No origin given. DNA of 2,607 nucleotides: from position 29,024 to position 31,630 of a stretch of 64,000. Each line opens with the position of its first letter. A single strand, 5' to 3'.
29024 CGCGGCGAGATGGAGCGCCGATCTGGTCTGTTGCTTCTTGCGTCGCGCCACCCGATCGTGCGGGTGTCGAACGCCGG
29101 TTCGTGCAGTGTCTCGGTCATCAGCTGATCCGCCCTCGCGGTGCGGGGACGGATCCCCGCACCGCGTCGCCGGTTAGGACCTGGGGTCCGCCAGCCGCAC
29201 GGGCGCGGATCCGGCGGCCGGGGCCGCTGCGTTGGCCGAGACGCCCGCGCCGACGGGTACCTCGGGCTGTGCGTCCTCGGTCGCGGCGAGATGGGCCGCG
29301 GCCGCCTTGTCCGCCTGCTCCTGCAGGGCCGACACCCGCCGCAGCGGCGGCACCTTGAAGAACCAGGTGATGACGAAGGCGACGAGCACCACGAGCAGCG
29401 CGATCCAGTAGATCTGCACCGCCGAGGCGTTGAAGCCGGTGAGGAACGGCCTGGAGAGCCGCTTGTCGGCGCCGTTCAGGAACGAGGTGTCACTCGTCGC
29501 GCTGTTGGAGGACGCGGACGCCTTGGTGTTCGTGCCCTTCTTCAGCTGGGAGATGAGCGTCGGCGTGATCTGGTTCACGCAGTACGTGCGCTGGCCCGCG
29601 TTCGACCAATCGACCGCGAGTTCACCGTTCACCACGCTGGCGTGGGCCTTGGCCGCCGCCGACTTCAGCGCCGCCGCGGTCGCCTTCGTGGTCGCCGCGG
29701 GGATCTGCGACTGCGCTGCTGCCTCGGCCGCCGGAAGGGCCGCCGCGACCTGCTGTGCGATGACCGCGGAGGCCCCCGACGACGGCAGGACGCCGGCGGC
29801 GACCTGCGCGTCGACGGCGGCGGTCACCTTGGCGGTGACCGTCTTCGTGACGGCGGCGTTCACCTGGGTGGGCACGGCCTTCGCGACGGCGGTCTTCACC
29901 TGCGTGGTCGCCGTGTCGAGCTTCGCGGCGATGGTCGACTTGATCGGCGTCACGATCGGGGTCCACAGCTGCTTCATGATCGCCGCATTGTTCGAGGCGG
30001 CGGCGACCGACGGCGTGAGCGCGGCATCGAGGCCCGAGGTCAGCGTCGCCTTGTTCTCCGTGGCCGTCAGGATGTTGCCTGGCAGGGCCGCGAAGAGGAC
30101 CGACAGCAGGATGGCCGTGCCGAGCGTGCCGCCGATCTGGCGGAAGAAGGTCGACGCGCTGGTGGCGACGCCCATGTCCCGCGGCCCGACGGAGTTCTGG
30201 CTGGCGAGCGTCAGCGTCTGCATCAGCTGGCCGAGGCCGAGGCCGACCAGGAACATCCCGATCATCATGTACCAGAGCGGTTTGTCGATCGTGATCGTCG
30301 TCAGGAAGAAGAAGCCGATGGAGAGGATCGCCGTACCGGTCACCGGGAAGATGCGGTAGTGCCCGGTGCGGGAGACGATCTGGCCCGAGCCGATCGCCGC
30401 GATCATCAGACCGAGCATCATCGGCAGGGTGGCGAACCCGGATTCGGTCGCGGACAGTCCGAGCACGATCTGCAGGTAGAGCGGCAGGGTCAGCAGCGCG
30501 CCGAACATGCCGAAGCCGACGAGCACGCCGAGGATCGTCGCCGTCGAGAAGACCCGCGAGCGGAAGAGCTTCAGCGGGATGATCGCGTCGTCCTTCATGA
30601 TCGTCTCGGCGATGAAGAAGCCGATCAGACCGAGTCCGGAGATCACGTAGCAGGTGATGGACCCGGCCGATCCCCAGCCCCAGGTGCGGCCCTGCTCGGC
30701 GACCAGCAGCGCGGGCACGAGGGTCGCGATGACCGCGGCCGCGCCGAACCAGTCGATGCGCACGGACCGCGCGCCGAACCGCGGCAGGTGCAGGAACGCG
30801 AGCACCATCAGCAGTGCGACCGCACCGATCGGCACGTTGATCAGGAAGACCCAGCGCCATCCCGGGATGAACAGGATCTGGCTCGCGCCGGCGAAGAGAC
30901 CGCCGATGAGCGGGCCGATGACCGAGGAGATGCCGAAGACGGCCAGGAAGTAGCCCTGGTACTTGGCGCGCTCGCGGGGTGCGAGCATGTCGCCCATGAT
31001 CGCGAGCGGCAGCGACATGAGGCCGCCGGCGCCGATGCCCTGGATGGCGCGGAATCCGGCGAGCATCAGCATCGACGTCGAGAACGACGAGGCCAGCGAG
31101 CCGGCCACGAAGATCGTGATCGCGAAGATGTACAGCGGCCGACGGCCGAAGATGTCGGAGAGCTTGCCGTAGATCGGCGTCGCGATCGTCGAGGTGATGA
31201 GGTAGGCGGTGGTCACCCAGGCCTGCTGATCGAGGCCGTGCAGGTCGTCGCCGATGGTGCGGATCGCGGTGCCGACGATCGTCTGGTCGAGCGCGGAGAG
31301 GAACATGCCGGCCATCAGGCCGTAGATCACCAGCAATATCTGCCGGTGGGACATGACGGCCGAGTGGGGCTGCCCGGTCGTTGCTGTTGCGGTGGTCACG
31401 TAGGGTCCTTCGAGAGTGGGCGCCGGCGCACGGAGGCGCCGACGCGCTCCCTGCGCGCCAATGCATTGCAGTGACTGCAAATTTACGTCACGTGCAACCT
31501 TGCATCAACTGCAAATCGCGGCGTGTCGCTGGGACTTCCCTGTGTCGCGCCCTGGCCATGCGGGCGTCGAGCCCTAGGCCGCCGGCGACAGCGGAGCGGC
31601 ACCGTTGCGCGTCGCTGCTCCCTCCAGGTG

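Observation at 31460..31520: Pair of 15-bp palindromes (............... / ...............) 34 bp apart upstream of the DHA2 MFS pump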

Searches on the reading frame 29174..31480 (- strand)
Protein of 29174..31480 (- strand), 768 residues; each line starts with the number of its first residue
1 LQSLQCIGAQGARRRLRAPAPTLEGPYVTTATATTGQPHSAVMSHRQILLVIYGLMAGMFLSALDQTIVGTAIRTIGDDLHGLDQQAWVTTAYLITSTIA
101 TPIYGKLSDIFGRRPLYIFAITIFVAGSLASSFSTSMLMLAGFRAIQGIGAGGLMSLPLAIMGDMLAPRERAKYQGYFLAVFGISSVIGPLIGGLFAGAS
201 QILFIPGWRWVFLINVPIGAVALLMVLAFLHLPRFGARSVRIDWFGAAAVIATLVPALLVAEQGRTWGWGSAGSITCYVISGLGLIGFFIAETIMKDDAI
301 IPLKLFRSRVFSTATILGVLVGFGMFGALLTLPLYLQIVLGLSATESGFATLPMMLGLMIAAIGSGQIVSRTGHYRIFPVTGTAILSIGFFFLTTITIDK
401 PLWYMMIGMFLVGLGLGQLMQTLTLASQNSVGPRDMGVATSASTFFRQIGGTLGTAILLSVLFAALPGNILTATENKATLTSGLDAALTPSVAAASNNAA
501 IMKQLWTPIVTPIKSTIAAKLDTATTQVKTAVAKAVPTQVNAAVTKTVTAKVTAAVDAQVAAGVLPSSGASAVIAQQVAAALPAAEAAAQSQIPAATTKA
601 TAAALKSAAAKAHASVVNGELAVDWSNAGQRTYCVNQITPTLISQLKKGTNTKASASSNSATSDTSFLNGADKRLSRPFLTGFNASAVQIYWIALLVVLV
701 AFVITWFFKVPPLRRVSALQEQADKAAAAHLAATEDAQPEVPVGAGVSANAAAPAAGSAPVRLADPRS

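Call 3: search_protein_families(library=pfam, proteins=[window:29174-31480:-])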
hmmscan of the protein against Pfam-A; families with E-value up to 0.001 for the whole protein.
window:29174-31480:- (768 aa): 3 families
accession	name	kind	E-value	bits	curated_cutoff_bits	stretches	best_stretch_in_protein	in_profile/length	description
PF07690.21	MFS_1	-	3.3e-53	181.3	33.4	1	55-455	1-347/347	Major Facilitator Superfamily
PF00083.30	Sugar_tr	-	2.3e-09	37.1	22.3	1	85-230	47-191/452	Sugar (and other) transporter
PF06609.19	TRI12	-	6.2e-06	25.4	23.2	1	71-501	65-503/599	Fungal trichothecene efflux pump (TRI12)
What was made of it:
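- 29174..31399 (-): DHA2 (EmrB/QacA-type) MFS efflux pump of 741 aa. It has a GTG start at 31399 and a GAAGGA ribosome-binding site at 31411-31406. Pfam MFS_1, E = 3e-53 (call 3).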

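Call 11: find_homologous_proteins(query=window:29174-31402:-)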
Query window:29174-31402:- (742 aa): 8000 proteins with E <= 0.001 among 8000 candidates; the best 120 are listed.
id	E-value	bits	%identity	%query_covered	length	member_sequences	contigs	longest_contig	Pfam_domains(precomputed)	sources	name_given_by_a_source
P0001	0.0e+0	1556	100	100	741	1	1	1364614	PF06609.19,PF00083.31,PF07690.22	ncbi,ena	-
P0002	0.0e+0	1161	78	92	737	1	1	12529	PF13347.13,PF06609.19,PF00083.31,PF07690.22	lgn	-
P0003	0.0e+0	1153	76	94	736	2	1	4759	PF06609.19,PF00083.31,PF07690.22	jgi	-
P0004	0.0e+0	1146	77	95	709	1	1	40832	PF06609.19,PF00083.31,PF07690.22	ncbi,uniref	ncbi:MFS transporter [Amnibacterium sp.]|uniref:MDR family MFS transporter n=1 Tax=Amnibacterium sp.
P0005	0.0e+0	1144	77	94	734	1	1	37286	PF06609.19,PF00083.31,PF07690.22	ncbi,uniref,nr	ncbi:MDR family MFS transporter [Amnibacterium sp.]|uniref:MDR family MFS transporter n=1 Tax=Amniba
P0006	0.0e+0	1142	76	94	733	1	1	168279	PF00083.31,PF07690.22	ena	-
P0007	0.0e+0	1140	76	93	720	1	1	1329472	PF06609.19,PF00083.31,PF07690.22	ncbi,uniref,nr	ncbi:DHA2 family efflux MFS transporter permease subunit [Amnibacterium sp. CER49]|uniref:MDR family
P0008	0.0e+0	1137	75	98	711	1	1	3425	PF06609.19,PF00083.31,PF07690.22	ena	-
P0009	0.0e+0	1134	78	93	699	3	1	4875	PF06609.19,PF00083.31,PF07690.22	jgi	jgi:EmrB/QacA subfamily drug resistance transporter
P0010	0.0e+0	1132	77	92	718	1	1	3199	PF06609.19,PF00083.31,PF07690.22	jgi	jgi:EmrB/QacA subfamily drug resistance transporter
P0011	0.0e+0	1131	77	92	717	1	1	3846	PF06609.19,PF00083.31,PF07690.22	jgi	jgi:EmrB/QacA subfamily drug resistance transporter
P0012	0.0e+0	1131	74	98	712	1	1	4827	PF06609.19,PF00083.31,PF07690.22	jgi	jgi:EmrB/QacA subfamily drug resistance transporter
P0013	0.0e+0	1130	75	97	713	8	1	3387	PF06609.19,PF00083.31,PF07690.22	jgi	-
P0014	0.0e+0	1130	77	93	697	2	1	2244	PF06609.19,PF00083.31,PF07690.22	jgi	jgi:EmrB/QacA subfamily drug resistance transporter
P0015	0.0e+0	1126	74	98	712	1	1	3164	PF06609.19,PF00083.31,PF07690.22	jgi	jgi:EmrB/QacA subfamily drug resistance transporter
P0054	0.0e+0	1028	85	67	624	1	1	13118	PF06609.19,PF00083.31,PF07690.22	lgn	-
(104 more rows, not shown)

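Call 13: find_related_loci(query=A1, collection=genome_contigs, flank=5000)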
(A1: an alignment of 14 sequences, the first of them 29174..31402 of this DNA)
Query A1 (742 aa) in genome_contigs; peptide patterns used: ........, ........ (x = any residue, [..] = any of these).
600 stretches matched a pattern (row limit reached: there are more); 539 encode a relative of the query (tblastn E <= 1e-3); the best 80 are kept; 80 distinct loci.
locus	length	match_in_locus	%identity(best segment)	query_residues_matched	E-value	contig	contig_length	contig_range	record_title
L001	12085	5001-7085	76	14-709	0e+0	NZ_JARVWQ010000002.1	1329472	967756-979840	Amnibacterium sp. CER49 2, whole genome shotgun sequence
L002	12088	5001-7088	75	15-734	0e+0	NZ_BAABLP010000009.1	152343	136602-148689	Amnibacterium soli strain JCM 19015 sequence09, whole genome shotgun sequence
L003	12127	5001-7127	76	6-732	0e+0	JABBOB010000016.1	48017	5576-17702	MAG: Acidobacteria bacterium isolate G2_29 NODE_291_length_48017_cov_8.79035, whole genome shotgun sequence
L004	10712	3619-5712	77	5-702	0e+0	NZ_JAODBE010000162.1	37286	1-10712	MAG: Amnibacterium sp. isolate RYN_56 scaffold_521379, whole genome shotgun sequence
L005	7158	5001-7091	76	5-702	0e+0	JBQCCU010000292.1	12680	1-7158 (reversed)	MAG: Amnibacterium sp. isolate bin062 k141_4997685, whole genome shotgun sequence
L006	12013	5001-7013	74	5-702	0e+0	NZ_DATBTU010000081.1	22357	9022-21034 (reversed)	MAG: Amnibacterium sp. isolate SMAG_U4192 k141_204724, whole genome shotgun sequence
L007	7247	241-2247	72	6-741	0e+0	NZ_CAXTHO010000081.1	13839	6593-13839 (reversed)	MAG: uncultured Amnibacterium sp. isolate public_SRR11456914_metawrap_bin.13 public_SRR11456914_metawrap_bin.13_81, whol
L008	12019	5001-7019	75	4-695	0e+0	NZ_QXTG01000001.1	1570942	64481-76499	Amnibacterium setariae strain DD4a contig1, whole genome shotgun sequence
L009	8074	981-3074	68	4-736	0e+0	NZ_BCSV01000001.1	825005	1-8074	Curtobacterium ammoniigenes NBRC 101786, whole genome shotgun sequence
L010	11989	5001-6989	72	5-695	0e+0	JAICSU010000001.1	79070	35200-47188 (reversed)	MAG: Amnibacterium sp. isolate GZL_HYHR_2_bin.76 k141_4854900_length_79070_cov_14.2423, whole genome shotgun sequence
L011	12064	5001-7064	67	14-738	0e+0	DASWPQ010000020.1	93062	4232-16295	MAG TPA_asm: Gryllotalpicola sp. isolate SMAG_U3471 k141_571588, whole genome shotgun sequence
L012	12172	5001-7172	65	4-742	0e+0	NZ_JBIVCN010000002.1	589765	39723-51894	Curtobacterium sp. NPDC090223 NPDC090223_166_D11.ctg-0002, whole genome shotgun sequence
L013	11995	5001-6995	65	3-736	0e+0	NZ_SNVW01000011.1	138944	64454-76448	Curtobacterium flaccumfaciens strain JUb65 Ga0304815_111, whole genome shotgun sequence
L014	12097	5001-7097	66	8-736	0e+0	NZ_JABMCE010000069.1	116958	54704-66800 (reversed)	Curtobacterium pusillum strain ATCC 19096 k141_71, whole genome shotgun sequence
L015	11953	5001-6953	69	13-691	0e+0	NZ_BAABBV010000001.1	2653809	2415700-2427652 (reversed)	Gryllotalpicola daejeonensis strain JCM 17590 sequence1, whole genome shotgun sequence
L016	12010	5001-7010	67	14-710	0e+0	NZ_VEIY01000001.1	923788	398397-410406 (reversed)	Curtobacterium pusillum strain DE0005 NODE_1_length_923788_cov_15.284730, whole genome shotgun sequence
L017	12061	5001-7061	67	16-737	0e+0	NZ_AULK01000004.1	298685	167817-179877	Gryllotalpicola ginsengisoli DSM 22003 H563DRAFT_scaffold00004.4_C, whole genome shotgun sequence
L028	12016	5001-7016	66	14-712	0e+0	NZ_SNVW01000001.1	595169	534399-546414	Curtobacterium flaccumfaciens strain JUb65 Ga0304815_101, whole genome shotgun sequence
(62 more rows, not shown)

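Call 22: search_protein_families(library=ncbifam, proteins=[window:29174-31402:-], max_evalue=0.001)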
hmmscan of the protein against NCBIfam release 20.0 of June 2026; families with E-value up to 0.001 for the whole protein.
window:29174-31402:- (742 aa): 53 families (the best 25 are shown)
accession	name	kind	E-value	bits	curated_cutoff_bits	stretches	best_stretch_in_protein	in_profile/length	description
NF000095.1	tet_MFS_OtrB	exception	1.6e-116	390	999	2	7-443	9-444/563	oxytetracycline resistance efflux MFS transporter OtrB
NF000009.1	tet_MFS_Tcr3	exception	3.3e-112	375.7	1000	1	14-470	21-476/512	tetracycline efflux MFS transporter Tcr3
TIGR00711.1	efflux_EmrB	subfamily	2.2e-67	227.9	230.2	1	24-437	2-409/485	DHA2 family efflux MFS transporter permease subunit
NF040895.2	MFS_effux_SdrM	equivalog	2.6e-39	135.6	550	1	23-439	5-406/441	multidrug efflux MFS transporter SdrM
NF000025.1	MFS_efflux_tcmA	exception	8e-38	130.5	999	1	28-455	30-449/538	tetracenomycin C efflux MFS transporter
NF000391.1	EmrB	exception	6.4e-37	127.4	925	1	22-433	9-415/501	multidrug efflux MFS transporter permease subunit EmrB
NF007799.0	PRK10504.1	subfamily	7.3e-31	107.6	426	1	29-391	15-368/471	multidrug transporter subunit MdtD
NF000031.1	MFS_efflux_LmrA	exception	2.3e-27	95.9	850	1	15-442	24-444/484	lincomycin efflux MFS transporter Lmr(A)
NF011571.1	PRK14995.1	subfamily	2.1e-23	82.8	701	1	34-464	16-439/493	SmvA family efflux MFS transporter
NF012180.1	tet_MFS_43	exception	7.5e-23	81.3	999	1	14-447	11-437/484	tetracycline efflux MFS transporter Tet(43)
NF000218.1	FexA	exception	2.8e-21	75.7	900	1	28-391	25-384/475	chloramphenicol/florfenicol efflux MFS transporter FexA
NF000089.1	qac_MFS_AB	exception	8.6e-20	71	900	1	23-435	18-424/514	QacA/B family quaternary ammonium compound efflux MFS transporter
NF012169.0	qepA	equivalog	8.6e-20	70.8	1075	1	34-447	31-432/511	fluoroquinolone efflux MFS transporter QepA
TIGR00880.1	2_A_01_02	superfamily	3.7e-18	66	131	1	69-205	9-139/141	multidrug resistance protein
NF000060.1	MFS_efflux_LmrB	exception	1.4e-17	63.7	800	1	24-473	18-458/479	lincomycin efflux MFS transporter Lmr(B)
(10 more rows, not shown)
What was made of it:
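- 29174..31399 (-): NCBIfam efflux_EmrB, OtrB and Tcr3 (call 22).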

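Call 33: search_protein_families(library=pfam, proteins=[L008:4221-4850:+, L003:4255-4842:+, L015:4255-4773:+, L002:7182-8072:+, L028:4080-4871:-, L016:3810-4724:+, L002:2841-4883:-, L002:2889-4814:+, L017:3979-4770:-, L015:7219-8853:+], max_evalue=0.001)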
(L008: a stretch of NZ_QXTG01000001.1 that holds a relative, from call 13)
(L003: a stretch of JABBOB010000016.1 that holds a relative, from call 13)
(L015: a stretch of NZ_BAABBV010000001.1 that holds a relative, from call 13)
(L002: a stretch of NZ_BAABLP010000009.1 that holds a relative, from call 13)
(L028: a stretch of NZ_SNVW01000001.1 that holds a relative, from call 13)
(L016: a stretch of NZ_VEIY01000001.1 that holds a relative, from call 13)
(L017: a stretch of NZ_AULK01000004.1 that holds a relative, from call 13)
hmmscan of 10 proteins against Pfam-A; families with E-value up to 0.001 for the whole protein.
L008:4221-4850:+ (209 aa): 4 families
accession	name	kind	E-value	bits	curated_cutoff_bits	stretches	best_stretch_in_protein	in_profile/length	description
PF00406.28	ADK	-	9.7e-45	152.8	26.8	1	20-176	1-148/151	Adenylate kinase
PF13207.12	AAA_17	-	6.9e-30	104.5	27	1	21-157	1-136/136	AAA domain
PF13671.12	AAA_33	-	5.2e-10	40.2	27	1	18-162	2-135/143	AAA domain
PF13238.12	AAA_18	-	2e-05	25.5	29.4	1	18-149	1-118/128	AAA domain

L003:4255-4842:+ (195 aa): 4 families
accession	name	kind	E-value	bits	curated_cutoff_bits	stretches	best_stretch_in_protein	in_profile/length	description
PF00406.28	ADK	-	7.3e-44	150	26.8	1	6-162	1-148/151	Adenylate kinase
PF13207.12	AAA_17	-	5.6e-30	104.8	27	1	7-143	1-136/136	AAA domain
PF13671.12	AAA_33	-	5.6e-09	36.9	27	1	4-144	2-131/143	AAA domain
PF13238.12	AAA_18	-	2e-05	25.5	29.4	1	4-135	1-118/128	AAA domain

L015:4255-4773:+ (172 aa): 3 families
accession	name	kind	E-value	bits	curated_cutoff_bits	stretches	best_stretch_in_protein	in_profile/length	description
PF00255.25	GSHPx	-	3.6e-41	139.6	27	1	14-116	6-108/108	Glutathione peroxidase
PF08534.16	Redoxin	-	0.00011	22.5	26.6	1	17-70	16-71/148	Redoxin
PF00578.27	AhpC-TSA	-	0.0005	20.4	26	1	16-85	12-75/124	AhpC/TSA family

L002:7182-8072:+ (296 aa): 2 families
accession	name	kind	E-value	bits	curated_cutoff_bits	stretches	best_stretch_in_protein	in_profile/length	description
PF01555.25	N6_N4_Mtase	-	1.5e-41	143.2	26.7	1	39-279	2-218/221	DNA methylase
PF03602.21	Cons_hypoth95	-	1.5e-05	25.2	24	0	243-283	42-83/182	Conserved hypothetical protein 95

L028:4080-4871:- (263 aa): 5 families
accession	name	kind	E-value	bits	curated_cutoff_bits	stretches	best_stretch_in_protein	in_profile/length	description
PF07859.19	Abhydrolase_3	-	2.2e-14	54.2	25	1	87-234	46-207/210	alpha/beta hydrolase fold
PF00326.27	Peptidase_S9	-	4.8e-10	39.7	22.6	1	110-242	60-196/213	Prolyl oligopeptidase family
PF20434.5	BD-FAE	-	1.3e-08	35.1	26.8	1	35-136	12-111/215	BD-FAE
PF12146.15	Hydrolase_4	-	0.00018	21.3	27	0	182-235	183-234/239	Serine aminopeptidase, S33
PF01738.24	DLH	-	0.00051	20.1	21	0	111-239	94-192/217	Dienelactone hydrolase family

L016:3810-4724:+ (304 aa): 0 families

L002:2841-4883:- (680 aa): 1 family
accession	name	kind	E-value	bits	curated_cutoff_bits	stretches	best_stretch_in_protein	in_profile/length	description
PF01594.21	AI-2E_transport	-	3.9e-41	141.7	34.3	1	351-657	7-323/327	AI-2E family transporter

L002:2889-4814:+ (641 aa): 3 families
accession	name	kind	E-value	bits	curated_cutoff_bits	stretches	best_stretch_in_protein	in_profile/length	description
PF00406.28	ADK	-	5.6e-43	147.1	26.8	1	452-608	1-148/151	Adenylate kinase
PF13207.12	AAA_17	-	1.2e-28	100.5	27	1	453-589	1-136/136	AAA domain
PF13671.12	AAA_33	-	5e-07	30.5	27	1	450-586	2-130/143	AAA domain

L017:3979-4770:- (263 aa): 2 families
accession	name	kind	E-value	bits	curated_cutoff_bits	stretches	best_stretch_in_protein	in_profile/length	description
PF12671.13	Amidase_6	-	4.6e-21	76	23.2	1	98-254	6-162/163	Putative amidase domain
PF05257.22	CHAP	-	7.8e-05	23.5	26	1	122-225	9-77/81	CHAP domain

L015:7219-8853:+ (544 aa): 4 families
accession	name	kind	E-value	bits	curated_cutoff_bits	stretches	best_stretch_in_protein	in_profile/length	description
PF01276.26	OKR_DC_1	-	2.3e-44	152.2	27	1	39-428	1-413/417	Orn/Lys/Arg decarboxylase, major domain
PF03711.20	OKR_DC_1_C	-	1.2e-07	32.6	24.2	1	479-521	65-110/132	Orn/Lys/Arg decarboxylase, C-terminal domain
PF05889.19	SepSecS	-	6.9e-05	22.2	21.1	1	140-235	101-196/389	O-phosphoseryl-tRNA(Sec) selenium transferase, SepSecS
PF01041.23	DegT_DnrJ_EryC1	-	0.00047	19.9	19.8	1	108-233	34-148/360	DegT/DnrJ/EryC1/StrS aminotransferase family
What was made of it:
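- Tried and rejected: Pfam finds only adenylate kinase, DNA methyltransferase, hydrolases, glutathione peroxidase and similar (call 33).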

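Call 38: find_encoding_contigs(protein=P0054, flank=3000, max_places=3)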
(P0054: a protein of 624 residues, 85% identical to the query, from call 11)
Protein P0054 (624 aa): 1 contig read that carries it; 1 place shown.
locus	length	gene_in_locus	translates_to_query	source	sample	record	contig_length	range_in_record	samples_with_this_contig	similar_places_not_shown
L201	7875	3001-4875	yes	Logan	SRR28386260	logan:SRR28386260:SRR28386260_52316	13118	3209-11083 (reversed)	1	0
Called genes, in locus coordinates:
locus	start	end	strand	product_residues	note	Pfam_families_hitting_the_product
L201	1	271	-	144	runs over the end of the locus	PF04075:F420H2_quin_red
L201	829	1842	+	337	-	PF02811:PHP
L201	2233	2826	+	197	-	PF00406:ADK, PF13207:AAA_17, PF13238:AAA_18 (faint), PF13671:AAA_33 (weak)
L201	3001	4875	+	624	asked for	PF00083:Sugar_tr, PF06609:TRI12 (weak), PF07690:MFS_1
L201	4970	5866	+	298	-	PF03602:Cons_hypoth95 (faint), PF01555:N6_N4_Mtase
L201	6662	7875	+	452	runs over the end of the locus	PF00441:Acyl-CoA_dh_1, PF22924:ACOX_C_alpha1, PF01756:ACOX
